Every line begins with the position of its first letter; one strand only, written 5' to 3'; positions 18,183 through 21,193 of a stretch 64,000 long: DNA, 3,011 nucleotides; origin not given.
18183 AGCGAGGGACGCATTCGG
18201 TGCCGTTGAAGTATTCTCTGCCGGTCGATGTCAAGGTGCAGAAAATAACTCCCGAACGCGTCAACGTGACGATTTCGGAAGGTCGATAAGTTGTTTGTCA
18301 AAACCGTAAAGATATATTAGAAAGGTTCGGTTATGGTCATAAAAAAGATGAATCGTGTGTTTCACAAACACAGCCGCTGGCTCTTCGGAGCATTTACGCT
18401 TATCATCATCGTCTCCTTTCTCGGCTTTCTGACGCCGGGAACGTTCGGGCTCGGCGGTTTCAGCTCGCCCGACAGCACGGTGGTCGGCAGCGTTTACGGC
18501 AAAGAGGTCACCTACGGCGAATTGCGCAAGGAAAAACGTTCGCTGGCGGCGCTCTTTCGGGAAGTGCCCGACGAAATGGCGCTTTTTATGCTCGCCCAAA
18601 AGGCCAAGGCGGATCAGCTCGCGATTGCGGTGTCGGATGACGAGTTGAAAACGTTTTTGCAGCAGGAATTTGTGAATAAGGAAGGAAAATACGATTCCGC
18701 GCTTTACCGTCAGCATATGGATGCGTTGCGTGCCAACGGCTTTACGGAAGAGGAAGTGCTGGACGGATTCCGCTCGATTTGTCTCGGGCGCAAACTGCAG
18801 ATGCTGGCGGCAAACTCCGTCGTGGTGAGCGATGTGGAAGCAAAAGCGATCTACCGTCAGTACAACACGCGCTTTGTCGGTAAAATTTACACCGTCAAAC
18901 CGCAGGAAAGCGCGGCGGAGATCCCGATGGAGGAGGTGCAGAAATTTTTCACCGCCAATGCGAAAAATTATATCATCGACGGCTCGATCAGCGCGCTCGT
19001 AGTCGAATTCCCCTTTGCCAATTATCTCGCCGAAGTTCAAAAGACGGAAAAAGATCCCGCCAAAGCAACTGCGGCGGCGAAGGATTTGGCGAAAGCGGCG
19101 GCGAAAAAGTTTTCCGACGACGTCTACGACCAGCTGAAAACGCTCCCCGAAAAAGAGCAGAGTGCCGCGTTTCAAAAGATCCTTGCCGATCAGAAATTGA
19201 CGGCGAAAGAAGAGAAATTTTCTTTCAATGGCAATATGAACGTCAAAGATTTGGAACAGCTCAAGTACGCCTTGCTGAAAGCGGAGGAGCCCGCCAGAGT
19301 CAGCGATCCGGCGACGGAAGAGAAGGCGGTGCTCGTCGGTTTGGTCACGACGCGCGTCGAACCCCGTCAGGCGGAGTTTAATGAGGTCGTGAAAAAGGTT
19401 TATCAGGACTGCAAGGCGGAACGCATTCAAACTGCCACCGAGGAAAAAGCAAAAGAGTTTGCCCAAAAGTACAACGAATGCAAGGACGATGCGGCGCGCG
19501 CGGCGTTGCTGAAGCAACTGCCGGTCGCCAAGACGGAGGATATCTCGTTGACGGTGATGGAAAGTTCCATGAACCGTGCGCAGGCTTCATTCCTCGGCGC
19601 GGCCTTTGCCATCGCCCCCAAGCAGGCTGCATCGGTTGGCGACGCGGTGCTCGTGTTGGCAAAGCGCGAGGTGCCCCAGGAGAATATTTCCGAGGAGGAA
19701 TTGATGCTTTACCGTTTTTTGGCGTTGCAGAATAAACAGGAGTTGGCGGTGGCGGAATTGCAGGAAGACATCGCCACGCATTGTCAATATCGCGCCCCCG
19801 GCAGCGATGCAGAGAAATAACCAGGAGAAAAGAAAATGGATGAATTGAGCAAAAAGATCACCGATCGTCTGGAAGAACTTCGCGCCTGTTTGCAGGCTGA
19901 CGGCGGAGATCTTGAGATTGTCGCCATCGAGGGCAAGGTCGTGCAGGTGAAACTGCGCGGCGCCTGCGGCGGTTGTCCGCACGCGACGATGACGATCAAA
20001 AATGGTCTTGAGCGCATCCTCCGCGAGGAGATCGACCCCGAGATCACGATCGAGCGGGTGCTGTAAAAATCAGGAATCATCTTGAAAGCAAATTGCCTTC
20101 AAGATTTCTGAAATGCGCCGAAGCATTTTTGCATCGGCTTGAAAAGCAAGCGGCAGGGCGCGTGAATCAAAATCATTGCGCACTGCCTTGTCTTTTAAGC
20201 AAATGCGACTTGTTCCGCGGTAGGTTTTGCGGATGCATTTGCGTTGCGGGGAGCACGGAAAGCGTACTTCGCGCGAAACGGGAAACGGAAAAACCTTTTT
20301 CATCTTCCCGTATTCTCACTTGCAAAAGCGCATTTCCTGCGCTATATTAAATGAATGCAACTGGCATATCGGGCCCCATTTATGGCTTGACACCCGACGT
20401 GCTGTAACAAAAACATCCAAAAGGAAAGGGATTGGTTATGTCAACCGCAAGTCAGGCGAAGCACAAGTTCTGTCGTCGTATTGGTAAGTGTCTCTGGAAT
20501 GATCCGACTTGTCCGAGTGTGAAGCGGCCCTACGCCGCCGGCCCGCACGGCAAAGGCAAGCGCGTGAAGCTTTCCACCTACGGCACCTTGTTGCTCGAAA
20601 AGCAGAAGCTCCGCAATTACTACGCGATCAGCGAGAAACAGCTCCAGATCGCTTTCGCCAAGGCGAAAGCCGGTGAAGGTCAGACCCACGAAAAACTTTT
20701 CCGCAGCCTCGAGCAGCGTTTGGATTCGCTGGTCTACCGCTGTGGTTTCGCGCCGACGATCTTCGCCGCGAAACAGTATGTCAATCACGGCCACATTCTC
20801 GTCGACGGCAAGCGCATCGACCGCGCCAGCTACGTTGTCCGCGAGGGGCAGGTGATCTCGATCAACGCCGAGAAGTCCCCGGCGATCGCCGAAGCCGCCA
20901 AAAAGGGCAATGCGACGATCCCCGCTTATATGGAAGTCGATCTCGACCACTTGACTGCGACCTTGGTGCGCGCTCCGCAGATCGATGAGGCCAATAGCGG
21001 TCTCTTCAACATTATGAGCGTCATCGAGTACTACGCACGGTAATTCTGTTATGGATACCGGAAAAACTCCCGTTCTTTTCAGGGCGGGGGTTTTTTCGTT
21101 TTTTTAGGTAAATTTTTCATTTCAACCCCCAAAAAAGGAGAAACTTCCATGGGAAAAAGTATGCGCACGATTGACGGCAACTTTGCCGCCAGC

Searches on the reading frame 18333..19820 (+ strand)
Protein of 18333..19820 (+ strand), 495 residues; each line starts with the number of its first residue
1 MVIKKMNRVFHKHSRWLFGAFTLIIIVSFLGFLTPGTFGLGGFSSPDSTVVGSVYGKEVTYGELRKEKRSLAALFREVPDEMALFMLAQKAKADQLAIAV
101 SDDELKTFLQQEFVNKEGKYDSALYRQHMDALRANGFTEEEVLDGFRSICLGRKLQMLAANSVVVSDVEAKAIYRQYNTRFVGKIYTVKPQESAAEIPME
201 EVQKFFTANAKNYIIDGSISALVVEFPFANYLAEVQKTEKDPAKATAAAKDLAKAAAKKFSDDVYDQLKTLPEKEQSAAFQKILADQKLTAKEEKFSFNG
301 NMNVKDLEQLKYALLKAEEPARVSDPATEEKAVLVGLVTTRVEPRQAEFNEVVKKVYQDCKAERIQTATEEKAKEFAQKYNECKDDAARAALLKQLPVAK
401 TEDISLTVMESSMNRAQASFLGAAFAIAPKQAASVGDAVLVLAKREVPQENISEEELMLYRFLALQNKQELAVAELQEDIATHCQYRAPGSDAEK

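Call 8: search_protein_families(library=pfam, proteins=[window:18333-19820:+], max_evalue=0.001)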
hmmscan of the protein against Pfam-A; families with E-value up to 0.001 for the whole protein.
window:18333-19820:+ (495 aa): 2 families
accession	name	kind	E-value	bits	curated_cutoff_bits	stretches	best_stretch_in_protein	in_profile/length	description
PF13624.11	SurA_N_3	-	1e-08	35.6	27.2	1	90-155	98-161/162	SurA-like N-terminal domain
PF13623.11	SurA_N_2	-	1.5e-06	28.6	28.5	1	12-127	6-143/145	SurA-like N-terminal domain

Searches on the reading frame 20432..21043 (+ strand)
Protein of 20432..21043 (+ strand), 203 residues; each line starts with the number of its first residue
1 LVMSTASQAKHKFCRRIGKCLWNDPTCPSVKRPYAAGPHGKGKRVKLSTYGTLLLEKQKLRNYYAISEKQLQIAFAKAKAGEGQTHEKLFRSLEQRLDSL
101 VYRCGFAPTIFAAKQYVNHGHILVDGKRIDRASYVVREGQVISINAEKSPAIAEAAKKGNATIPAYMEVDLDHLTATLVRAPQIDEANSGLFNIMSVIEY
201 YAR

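Call 56: search_protein_families(library=pfam, proteins=[window:20432-21043:+], max_evalue=0.001)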
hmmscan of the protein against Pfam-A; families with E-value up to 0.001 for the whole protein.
window:20432-21043:+ (203 aa): 3 families
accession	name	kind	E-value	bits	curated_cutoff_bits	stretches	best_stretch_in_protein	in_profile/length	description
PF00163.24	Ribosomal_S4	-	2.2e-15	57.6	23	1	8-94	4-95/95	Ribosomal protein S4/S9 N-terminal domain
PF01479.30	S4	-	2.5e-15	56.4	22.8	1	95-142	1-48/48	S4 domain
PF13275.11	S4_2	-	0.00095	19.5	24.6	0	111-148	24-61/65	S4 domain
